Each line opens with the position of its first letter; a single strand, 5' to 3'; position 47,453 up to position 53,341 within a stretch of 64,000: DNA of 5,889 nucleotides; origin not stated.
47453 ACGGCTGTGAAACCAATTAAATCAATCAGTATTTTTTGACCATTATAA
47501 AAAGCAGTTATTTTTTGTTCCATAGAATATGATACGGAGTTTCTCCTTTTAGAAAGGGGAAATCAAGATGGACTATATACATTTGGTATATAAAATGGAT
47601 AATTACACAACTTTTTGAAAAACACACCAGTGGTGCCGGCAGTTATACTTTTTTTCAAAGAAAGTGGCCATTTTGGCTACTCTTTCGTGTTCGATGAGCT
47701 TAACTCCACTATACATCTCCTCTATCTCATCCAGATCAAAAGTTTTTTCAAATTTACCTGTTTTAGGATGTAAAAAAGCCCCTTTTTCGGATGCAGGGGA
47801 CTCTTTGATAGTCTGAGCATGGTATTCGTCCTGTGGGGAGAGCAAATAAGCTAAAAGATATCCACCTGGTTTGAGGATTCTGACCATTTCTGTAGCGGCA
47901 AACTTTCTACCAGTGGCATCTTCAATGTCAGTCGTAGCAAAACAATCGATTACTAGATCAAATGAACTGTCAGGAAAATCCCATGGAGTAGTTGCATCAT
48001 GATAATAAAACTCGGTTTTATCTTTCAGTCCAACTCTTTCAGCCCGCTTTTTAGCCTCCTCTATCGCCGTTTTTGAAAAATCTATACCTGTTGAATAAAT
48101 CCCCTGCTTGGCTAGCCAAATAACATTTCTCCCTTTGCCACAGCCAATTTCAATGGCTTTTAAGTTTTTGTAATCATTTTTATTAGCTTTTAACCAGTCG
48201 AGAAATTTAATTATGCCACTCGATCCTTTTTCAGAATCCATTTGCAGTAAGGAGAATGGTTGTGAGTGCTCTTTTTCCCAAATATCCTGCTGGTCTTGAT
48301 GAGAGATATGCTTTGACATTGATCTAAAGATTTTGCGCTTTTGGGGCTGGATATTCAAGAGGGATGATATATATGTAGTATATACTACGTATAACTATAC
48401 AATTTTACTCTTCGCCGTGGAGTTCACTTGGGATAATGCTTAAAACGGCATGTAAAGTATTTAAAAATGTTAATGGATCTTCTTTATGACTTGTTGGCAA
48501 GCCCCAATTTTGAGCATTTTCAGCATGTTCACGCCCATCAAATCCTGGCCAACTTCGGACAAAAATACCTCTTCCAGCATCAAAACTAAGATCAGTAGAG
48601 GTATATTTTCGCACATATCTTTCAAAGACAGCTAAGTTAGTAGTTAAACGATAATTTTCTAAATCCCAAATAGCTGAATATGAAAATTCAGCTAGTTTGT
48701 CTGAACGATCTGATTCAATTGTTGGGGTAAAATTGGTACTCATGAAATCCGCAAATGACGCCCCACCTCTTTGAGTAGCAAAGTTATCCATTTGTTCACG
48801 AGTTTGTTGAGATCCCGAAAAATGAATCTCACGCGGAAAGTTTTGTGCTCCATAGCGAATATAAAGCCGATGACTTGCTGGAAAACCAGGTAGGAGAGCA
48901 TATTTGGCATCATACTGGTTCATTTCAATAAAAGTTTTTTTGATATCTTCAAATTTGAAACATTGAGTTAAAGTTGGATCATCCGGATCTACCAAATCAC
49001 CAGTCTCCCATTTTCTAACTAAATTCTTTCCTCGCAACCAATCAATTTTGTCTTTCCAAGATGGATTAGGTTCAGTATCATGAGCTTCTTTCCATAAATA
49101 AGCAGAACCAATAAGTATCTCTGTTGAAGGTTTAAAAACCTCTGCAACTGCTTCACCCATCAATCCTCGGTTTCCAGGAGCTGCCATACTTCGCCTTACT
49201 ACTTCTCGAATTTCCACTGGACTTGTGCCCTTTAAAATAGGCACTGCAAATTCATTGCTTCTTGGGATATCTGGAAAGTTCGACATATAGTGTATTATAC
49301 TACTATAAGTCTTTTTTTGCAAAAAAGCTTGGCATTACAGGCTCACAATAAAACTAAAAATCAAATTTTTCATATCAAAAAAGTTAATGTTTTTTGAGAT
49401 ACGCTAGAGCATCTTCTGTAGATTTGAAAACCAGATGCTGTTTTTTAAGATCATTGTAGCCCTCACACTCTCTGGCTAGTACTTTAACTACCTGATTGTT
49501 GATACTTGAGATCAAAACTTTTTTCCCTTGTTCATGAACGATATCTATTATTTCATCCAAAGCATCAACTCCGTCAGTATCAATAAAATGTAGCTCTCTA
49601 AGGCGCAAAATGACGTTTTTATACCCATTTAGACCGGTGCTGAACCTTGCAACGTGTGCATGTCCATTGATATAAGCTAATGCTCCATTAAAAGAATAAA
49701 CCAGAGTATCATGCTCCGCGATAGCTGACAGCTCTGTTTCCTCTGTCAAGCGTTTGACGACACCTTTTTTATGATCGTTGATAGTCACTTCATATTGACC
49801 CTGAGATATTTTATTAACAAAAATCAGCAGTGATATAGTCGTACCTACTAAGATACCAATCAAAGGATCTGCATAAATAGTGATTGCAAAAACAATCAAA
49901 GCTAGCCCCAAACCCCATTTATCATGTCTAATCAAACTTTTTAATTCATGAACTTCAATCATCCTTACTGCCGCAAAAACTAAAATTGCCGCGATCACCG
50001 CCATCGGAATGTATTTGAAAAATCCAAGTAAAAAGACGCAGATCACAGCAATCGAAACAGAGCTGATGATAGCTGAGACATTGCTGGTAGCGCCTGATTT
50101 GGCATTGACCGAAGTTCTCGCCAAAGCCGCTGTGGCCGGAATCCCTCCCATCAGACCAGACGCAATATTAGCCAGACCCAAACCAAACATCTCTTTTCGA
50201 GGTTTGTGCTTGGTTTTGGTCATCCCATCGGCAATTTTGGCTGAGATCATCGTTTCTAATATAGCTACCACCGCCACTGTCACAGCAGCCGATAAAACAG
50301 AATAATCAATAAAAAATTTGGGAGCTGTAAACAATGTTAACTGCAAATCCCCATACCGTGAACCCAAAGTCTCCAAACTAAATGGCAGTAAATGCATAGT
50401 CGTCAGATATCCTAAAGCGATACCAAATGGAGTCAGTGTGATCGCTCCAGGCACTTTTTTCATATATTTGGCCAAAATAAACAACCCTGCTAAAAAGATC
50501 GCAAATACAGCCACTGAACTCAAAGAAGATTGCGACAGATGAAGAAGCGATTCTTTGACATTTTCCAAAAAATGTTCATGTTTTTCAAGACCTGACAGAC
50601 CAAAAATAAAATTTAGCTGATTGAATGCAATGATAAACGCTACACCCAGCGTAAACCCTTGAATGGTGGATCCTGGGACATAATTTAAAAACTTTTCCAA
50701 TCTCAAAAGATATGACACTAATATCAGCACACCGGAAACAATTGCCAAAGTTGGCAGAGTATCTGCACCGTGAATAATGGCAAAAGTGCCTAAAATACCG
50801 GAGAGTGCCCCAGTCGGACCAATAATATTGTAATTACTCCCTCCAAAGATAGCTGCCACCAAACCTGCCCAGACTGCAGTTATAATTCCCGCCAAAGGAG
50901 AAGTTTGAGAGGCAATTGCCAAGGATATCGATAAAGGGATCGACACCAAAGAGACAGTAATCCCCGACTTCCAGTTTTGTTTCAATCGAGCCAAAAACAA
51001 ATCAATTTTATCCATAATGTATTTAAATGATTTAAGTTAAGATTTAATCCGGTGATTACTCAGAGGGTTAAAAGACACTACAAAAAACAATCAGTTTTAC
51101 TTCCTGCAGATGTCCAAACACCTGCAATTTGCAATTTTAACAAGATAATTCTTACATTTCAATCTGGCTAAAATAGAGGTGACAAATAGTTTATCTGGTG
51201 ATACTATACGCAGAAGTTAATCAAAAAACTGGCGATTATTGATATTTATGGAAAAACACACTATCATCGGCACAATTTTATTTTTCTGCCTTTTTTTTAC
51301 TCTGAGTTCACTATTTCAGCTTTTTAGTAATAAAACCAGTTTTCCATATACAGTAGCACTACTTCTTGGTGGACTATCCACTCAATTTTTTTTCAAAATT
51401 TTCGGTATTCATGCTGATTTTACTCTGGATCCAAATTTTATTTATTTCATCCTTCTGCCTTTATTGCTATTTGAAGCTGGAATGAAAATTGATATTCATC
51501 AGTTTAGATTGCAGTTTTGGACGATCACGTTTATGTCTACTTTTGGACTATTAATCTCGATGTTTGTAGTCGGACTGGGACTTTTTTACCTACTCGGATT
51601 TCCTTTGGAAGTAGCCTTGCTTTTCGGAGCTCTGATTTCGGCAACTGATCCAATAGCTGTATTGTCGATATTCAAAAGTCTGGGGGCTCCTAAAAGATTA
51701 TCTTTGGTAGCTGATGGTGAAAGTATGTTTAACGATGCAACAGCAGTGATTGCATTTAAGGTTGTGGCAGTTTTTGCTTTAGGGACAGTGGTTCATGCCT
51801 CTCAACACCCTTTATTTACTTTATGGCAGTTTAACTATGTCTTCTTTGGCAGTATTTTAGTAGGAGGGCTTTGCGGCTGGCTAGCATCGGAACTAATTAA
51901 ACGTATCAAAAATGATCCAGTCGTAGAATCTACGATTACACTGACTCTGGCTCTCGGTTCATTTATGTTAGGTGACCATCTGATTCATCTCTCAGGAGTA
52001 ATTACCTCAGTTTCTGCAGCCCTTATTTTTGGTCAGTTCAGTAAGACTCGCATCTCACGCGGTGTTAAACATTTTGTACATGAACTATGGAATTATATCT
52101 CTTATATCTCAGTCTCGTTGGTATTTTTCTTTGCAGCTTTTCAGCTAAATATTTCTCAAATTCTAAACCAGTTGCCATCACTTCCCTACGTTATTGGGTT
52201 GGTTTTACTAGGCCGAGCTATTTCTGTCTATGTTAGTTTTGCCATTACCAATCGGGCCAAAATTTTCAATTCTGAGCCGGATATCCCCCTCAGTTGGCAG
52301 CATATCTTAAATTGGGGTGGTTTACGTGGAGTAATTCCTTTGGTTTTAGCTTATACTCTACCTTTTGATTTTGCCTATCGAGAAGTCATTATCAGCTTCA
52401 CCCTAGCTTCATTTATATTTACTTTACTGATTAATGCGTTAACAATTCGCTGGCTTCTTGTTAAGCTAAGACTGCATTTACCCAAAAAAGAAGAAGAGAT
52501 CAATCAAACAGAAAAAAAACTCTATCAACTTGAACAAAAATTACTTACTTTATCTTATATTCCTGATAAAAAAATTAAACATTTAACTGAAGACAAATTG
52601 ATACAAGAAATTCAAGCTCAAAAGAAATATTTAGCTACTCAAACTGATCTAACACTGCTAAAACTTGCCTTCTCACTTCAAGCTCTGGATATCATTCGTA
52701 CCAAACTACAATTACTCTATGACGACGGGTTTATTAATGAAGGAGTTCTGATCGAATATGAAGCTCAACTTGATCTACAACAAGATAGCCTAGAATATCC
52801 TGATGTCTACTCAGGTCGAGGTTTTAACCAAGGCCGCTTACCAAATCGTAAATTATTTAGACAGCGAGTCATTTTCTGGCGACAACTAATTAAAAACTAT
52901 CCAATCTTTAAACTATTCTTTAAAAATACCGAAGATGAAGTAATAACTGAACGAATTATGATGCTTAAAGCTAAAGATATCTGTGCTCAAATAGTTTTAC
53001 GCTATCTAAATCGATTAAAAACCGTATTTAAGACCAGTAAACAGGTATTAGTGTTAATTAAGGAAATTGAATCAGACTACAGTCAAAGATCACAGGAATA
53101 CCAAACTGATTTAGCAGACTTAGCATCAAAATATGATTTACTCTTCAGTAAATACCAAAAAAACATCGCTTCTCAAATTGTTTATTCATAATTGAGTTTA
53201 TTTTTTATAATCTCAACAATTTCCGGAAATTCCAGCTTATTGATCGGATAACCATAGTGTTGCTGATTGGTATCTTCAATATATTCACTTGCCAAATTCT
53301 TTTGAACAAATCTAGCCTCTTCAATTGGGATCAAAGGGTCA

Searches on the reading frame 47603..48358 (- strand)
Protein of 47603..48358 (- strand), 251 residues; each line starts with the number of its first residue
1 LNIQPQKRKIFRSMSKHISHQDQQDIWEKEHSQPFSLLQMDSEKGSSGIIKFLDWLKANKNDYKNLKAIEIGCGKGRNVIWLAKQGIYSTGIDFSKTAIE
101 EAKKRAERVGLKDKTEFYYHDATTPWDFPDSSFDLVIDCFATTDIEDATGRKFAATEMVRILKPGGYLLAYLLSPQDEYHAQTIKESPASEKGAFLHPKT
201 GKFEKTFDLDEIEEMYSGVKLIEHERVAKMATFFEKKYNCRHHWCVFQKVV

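Call 55: search_protein_families(library=pfam, proteins=[window:47603-48358:-], max_evalue=0.001)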
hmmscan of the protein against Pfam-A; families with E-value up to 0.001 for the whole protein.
window:47603-48358:- (251 aa): 12 families
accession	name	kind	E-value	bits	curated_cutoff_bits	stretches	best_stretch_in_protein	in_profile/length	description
PF08241.18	Methyltransf_11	-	1.8e-18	67.4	21.2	1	70-169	2-94/95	Methyltransferase domain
PF13649.12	Methyltransf_25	-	2.2e-18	67.2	27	1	69-166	2-97/97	Methyltransferase domain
PF13847.12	Methyltransf_31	-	2.1e-16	60.3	27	1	64-184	3-123/145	Methyltransferase domain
PF08242.18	Methyltransf_12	-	4.2e-13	50.3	30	1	69-168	1-98/98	Methyltransferase domain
PF05724.17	TPMT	-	2.1e-08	34.5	26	1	25-173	4-157/218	Thiopurine S-methyltransferase (TPMT)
PF01209.24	Ubie_methyltran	-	1.1e-07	31.9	20.1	1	60-170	43-151/233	ubiE/COQ5 methyltransferase family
PF13489.12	Methyltransf_23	-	1e-06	29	27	1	64-171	22-118/164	Methyltransferase domain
PF03291.22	mRNA_G-N7_MeTrfase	-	3.3e-06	26.9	26.6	1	11-117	11-115/315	mRNA (guanine-N(7))-methyltransferase domain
PF03848.20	TehB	-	1.4e-05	25.1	20.4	1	64-168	30-130/193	Tellurite resistance protein TehB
PF02353.26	CMAS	-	1.6e-05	24.8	27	1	69-180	67-174/273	Mycolic acid cyclopropane synthetase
PF05175.20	MTS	-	0.00013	22.1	23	1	59-138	30-104/170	Methyltransferase small domain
PF13679.12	Methyltransf_32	-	0.00031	21.1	27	1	57-123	18-90/143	Methyltransferase domain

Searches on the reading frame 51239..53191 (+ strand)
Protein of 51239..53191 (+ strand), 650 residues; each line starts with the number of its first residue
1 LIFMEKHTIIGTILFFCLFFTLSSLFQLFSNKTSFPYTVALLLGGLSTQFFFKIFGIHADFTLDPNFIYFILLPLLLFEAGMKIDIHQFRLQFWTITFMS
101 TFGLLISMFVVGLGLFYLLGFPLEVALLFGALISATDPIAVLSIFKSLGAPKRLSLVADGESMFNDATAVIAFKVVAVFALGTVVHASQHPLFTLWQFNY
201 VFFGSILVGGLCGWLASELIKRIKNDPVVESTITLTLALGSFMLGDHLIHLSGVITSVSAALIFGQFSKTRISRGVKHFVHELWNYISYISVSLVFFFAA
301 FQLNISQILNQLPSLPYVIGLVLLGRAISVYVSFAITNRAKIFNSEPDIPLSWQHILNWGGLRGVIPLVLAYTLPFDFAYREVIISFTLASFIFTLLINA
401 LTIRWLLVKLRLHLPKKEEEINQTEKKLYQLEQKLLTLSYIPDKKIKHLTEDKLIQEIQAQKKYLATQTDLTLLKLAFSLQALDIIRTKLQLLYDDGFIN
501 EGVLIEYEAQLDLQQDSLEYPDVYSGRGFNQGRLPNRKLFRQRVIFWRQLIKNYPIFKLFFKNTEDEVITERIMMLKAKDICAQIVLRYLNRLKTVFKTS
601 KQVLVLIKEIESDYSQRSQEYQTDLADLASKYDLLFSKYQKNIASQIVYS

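Call 55: search_protein_families(library=pfam, proteins=[window:51239-53191:+], max_evalue=0.001)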
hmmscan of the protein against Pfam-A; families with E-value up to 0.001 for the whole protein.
window:51239-53191:+ (650 aa): 1 family
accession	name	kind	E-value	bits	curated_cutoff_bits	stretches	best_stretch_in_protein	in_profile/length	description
PF00999.27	Na_H_Exchanger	-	4.6e-53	180.9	26.2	1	23-409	4-375/375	Sodium/hydrogen exchanger, transmembrane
